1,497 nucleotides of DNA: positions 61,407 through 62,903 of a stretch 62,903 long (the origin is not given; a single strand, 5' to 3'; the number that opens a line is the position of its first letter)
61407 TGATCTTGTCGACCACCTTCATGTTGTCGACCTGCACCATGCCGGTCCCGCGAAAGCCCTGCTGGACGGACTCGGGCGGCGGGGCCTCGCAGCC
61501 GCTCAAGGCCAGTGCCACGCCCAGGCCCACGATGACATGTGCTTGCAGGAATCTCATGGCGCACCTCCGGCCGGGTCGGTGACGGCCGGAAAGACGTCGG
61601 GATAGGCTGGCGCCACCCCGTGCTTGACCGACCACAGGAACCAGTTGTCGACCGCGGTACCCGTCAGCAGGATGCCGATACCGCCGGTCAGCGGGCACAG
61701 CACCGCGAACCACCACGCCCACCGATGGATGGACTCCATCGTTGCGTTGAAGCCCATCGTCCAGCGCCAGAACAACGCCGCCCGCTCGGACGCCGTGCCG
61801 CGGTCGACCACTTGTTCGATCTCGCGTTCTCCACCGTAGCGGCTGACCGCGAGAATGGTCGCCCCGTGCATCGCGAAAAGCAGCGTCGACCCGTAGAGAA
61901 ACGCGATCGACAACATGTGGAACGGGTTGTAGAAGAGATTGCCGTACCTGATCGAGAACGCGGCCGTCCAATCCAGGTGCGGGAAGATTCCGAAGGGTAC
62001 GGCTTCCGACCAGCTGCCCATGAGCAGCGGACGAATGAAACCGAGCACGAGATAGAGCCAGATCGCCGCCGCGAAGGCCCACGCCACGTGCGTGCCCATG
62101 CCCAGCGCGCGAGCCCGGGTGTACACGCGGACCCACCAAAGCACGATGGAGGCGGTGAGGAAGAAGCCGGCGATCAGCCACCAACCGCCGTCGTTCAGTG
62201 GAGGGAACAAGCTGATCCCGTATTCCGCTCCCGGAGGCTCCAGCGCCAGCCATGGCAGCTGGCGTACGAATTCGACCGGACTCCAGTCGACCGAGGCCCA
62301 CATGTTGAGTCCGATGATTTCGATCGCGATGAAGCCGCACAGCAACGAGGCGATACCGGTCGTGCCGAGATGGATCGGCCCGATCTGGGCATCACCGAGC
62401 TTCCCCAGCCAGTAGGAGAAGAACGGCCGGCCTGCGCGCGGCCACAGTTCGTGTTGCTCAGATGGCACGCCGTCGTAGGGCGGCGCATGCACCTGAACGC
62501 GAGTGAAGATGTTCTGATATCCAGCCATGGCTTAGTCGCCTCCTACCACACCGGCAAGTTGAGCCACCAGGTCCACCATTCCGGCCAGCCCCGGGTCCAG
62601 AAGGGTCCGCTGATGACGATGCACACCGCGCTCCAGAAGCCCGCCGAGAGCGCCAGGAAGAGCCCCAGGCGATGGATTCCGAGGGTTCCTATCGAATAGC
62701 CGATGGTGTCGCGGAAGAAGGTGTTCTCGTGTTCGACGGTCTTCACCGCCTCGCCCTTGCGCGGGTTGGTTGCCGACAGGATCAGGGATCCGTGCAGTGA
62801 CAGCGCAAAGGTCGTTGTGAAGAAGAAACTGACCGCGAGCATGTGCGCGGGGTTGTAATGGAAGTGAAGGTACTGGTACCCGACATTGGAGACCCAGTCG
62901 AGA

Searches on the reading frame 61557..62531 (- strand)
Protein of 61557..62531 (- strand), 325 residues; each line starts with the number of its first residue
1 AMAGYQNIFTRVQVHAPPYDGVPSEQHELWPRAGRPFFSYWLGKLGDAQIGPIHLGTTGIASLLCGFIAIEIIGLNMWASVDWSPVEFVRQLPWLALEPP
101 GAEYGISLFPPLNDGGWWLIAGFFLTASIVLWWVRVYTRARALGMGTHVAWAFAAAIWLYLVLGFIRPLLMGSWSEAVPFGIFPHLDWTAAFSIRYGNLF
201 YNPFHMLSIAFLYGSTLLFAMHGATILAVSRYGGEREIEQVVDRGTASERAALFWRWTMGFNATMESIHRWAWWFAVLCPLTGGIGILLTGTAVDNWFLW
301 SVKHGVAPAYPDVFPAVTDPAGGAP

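Call 18: search_protein_families(library=pfam, proteins=[window:61557-62531:-], max_evalue=0.001)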
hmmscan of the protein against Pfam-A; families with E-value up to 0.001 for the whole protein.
window:61557-62531:- (325 aa): 1 family
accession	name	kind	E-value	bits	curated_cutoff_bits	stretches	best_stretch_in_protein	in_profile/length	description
PF00124.24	Photo_RC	-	3.4e-108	361.2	27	1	53-306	1-259/260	Photosynthetic reaction centre protein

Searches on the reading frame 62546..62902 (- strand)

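Call 18: search_protein_families(library=pfam, proteins=[window:62546-62902:-], max_evalue=0.001)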
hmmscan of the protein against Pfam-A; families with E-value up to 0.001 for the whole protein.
window:62546-62902:- (119 aa): 1 family
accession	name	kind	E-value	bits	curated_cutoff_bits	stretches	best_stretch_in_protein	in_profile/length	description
PF00124.24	Photo_RC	-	4.6e-46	157.6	27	1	1-119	135-260/260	Photosynthetic reaction centre protein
